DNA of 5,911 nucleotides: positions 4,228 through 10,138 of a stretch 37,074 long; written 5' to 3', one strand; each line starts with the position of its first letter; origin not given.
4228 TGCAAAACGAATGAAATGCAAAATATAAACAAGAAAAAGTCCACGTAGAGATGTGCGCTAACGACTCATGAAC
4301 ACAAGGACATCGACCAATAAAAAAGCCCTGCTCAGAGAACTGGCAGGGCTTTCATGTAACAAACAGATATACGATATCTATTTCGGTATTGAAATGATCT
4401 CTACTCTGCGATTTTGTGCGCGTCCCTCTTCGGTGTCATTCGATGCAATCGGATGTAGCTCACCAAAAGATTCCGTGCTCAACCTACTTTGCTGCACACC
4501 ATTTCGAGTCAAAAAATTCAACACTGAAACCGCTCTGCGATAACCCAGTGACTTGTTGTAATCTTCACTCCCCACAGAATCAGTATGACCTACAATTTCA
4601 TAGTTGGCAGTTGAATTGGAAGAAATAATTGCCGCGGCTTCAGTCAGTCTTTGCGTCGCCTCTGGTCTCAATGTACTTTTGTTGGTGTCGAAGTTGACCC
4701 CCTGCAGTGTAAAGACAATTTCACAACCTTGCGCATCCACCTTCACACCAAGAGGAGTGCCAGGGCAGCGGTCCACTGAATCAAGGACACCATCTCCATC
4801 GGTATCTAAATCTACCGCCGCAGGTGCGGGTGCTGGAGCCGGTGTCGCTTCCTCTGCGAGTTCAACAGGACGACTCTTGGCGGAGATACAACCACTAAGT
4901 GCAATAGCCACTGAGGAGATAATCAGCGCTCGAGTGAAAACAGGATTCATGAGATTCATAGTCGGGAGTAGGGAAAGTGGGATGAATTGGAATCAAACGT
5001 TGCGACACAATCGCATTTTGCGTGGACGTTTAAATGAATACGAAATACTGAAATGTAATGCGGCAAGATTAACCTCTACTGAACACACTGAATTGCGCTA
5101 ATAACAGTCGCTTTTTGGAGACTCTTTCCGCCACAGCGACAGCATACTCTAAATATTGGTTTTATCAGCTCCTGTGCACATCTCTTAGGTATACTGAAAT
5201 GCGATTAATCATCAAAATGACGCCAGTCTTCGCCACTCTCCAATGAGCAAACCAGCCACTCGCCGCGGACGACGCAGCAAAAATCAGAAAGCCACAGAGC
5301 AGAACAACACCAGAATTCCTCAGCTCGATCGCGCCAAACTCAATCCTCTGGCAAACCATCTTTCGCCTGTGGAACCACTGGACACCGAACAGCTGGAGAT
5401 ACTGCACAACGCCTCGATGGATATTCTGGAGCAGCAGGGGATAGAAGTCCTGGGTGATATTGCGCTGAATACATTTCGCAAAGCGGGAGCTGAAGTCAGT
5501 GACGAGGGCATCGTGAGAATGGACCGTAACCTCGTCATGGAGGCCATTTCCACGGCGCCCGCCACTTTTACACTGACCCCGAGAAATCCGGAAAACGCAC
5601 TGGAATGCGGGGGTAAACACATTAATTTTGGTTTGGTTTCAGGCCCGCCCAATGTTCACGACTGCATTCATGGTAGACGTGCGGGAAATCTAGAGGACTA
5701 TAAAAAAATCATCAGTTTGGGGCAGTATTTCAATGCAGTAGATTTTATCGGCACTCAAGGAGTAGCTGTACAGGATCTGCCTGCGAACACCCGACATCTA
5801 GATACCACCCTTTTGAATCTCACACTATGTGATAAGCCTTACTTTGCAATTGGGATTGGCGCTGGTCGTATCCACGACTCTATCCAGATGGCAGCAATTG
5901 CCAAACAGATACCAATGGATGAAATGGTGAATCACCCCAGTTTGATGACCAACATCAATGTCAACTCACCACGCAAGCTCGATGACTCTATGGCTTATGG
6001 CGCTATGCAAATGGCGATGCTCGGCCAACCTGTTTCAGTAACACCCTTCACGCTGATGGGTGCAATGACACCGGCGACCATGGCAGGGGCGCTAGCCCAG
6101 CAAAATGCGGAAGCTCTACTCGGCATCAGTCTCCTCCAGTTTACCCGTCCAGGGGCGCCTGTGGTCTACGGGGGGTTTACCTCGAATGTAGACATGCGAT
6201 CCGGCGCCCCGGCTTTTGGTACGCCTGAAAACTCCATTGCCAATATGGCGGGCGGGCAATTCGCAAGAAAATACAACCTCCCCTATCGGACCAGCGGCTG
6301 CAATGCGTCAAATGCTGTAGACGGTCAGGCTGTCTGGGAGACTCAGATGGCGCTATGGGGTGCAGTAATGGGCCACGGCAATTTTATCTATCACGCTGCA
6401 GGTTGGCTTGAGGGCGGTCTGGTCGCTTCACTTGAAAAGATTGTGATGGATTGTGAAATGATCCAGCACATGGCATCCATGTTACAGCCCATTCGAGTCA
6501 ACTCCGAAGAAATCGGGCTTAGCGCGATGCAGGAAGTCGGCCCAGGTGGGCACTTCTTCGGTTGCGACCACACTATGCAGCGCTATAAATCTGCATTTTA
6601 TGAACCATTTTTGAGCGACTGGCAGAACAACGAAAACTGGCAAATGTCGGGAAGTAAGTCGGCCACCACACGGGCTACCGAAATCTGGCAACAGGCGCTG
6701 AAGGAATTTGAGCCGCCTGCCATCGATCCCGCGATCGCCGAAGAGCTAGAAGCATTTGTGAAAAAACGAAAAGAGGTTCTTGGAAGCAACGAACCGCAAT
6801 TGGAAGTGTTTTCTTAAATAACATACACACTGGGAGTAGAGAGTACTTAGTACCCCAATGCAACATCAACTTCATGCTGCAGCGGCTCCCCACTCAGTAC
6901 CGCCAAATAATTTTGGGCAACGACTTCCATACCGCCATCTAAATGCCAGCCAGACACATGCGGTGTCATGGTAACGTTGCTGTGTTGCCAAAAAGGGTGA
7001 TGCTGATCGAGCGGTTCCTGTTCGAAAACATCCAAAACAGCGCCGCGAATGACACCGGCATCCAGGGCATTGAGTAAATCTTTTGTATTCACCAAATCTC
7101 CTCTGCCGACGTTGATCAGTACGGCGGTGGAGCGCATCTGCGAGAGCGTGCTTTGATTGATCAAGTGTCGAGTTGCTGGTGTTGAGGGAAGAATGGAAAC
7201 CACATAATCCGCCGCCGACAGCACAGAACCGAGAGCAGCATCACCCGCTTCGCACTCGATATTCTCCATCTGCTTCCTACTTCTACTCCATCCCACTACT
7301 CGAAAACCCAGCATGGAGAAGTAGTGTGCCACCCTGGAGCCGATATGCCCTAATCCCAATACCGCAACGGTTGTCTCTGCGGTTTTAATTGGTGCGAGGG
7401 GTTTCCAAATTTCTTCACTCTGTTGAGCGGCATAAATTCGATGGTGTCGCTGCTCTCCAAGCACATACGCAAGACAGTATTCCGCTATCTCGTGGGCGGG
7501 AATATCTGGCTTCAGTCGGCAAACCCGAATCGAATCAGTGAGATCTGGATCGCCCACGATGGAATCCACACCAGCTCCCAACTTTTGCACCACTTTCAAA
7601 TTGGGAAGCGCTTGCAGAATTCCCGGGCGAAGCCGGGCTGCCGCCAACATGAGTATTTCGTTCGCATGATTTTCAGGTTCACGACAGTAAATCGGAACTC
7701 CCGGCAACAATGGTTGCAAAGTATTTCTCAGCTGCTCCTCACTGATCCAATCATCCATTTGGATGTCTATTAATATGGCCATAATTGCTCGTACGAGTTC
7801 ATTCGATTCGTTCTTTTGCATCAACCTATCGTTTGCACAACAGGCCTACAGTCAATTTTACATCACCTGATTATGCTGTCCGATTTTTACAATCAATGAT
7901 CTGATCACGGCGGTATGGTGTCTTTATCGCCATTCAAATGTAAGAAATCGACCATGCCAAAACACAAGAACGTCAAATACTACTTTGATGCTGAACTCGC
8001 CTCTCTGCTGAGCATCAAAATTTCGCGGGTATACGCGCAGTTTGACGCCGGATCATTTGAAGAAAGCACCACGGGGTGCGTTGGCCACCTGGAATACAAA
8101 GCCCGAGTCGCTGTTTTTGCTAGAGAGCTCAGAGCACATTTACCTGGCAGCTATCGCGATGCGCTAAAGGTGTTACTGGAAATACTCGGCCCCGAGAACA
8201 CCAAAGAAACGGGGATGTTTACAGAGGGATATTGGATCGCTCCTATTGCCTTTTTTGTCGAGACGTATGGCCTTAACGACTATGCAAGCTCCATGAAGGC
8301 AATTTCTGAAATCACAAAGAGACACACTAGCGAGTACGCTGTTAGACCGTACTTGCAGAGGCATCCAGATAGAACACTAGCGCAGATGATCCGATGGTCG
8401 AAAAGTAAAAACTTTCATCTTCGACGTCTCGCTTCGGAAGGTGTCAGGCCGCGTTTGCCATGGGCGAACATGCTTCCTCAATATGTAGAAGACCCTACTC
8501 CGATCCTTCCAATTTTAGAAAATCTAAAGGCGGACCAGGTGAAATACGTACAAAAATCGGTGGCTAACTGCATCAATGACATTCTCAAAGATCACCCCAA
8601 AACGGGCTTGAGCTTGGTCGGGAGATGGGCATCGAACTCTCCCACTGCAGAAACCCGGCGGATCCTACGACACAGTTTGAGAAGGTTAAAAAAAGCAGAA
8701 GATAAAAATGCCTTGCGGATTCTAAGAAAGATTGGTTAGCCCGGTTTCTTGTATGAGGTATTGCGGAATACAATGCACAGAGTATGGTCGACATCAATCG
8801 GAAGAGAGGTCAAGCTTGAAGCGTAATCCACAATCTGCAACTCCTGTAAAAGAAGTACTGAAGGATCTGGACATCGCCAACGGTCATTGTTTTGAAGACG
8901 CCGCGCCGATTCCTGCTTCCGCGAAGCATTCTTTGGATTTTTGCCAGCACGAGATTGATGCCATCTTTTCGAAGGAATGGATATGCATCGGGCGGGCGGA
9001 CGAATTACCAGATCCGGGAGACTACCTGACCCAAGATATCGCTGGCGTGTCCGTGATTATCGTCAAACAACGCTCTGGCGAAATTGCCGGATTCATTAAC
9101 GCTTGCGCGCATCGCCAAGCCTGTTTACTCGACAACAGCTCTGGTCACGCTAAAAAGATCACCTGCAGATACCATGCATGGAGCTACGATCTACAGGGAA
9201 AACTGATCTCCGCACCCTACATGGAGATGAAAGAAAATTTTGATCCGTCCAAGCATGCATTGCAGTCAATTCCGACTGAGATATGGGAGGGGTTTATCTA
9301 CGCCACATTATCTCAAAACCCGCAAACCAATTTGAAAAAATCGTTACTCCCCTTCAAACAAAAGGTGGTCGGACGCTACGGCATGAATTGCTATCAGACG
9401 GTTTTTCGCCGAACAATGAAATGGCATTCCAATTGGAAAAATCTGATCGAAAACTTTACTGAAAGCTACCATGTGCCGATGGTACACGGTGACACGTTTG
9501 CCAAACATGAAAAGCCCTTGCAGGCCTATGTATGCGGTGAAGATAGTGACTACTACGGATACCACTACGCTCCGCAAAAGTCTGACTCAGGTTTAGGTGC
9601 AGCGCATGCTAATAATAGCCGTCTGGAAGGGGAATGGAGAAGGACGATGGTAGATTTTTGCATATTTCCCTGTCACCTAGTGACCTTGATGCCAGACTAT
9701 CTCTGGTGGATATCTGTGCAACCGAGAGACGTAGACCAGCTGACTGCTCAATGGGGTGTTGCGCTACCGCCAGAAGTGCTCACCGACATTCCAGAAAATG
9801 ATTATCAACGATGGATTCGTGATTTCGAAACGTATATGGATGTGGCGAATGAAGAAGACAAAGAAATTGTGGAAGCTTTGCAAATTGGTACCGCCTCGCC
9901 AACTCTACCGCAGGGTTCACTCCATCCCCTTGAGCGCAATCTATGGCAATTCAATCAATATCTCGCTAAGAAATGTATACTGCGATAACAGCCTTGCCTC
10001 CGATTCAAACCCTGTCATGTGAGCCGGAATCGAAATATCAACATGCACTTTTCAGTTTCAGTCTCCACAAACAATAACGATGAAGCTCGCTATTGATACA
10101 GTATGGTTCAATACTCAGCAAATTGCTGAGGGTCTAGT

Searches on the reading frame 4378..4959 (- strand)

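Call 47: search_protein_families(library=pfam, proteins=[window:4378-4959:-], max_evalue=0.00001)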
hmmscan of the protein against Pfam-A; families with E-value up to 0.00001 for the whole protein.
window:4378-4959:- (193 aa): 1 family
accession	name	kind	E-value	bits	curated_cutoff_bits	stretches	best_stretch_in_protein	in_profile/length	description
PF00691.25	OmpA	-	4.5e-22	78.7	27.2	1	90-184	2-98/98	OmpA family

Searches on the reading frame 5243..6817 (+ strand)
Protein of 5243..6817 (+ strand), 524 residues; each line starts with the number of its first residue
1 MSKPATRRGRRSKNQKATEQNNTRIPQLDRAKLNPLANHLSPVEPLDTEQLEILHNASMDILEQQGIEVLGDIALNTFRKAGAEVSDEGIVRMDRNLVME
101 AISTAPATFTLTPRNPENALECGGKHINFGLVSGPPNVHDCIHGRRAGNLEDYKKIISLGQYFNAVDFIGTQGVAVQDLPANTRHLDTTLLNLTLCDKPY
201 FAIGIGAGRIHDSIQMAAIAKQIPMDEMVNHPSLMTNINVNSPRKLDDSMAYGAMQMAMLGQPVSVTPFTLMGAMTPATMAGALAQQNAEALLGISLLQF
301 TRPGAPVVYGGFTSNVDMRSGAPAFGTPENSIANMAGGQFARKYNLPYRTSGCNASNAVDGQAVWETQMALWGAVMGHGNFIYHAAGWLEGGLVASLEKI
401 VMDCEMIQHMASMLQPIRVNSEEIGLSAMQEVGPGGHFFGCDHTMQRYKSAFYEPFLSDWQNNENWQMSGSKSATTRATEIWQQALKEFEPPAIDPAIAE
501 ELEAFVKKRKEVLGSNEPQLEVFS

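Call 47: search_protein_families(library=pfam, proteins=[window:5243-6817:+], max_evalue=0.00001)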
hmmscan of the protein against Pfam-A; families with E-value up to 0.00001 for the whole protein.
window:5243-6817:+ (524 aa): 1 family
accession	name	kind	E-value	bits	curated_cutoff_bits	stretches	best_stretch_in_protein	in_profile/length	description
PF06253.16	MTTB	-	4.5e-191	635.6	25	1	7-513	2-499/500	Trimethylamine methyltransferase (MTTB)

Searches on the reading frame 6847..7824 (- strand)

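Call 47: search_protein_families(library=pfam, proteins=[window:6847-7824:-], max_evalue=0.00001)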
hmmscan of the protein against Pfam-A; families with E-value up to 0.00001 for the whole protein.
window:6847-7824:- (325 aa): 2 families
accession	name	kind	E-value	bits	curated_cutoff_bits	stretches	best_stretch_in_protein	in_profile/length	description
PF02826.25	2-Hacid_dh_C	-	5.5e-52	176.2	25.1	1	119-291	2-178/178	D-isomer specific 2-hydroxyacid dehydrogenase, NAD binding domain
PF03446.21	NAD_binding_2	-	4.8e-08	33.6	21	1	152-255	1-108/161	NAD binding domain of 6-phosphogluconate dehydrogenase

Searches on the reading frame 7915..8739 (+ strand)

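Call 47: search_protein_families(library=pfam, proteins=[window:7915-8739:+], max_evalue=0.00001)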
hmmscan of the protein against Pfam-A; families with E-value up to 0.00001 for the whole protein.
window:7915-8739:+ (274 aa): 1 family
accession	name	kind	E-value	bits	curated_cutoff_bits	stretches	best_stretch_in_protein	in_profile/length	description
PF08713.17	DNA_alkylation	-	6.1e-07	29.8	21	1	138-237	106-196/213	DNA alkylation repair enzyme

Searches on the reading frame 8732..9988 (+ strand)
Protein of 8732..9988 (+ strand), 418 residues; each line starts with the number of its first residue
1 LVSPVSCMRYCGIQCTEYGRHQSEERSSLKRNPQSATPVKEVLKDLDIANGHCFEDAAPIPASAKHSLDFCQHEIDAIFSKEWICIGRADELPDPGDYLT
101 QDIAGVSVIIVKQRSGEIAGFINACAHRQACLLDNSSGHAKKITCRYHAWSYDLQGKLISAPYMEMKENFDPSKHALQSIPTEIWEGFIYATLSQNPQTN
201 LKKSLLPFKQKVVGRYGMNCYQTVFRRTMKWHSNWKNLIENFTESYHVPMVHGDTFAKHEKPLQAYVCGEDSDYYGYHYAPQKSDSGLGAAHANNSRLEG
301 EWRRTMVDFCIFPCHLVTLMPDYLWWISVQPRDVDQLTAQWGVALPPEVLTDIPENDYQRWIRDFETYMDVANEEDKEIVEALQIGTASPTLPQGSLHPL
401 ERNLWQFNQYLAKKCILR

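Call 47: search_protein_families(library=pfam, proteins=[window:8732-9988:+], max_evalue=0.00001)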
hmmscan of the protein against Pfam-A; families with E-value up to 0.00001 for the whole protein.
window:8732-9988:+ (418 aa): 2 families
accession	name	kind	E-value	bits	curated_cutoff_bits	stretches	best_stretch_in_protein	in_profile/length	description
PF00848.25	Ring_hydroxyl_A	-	7.4e-24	85.2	24.9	1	226-414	9-205/208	Ring hydroxylating alpha subunit (catalytic domain)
PF00355.32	Rieske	-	4.7e-17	62.1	20.3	1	82-166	1-83/88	Rieske [2Fe-2S] domain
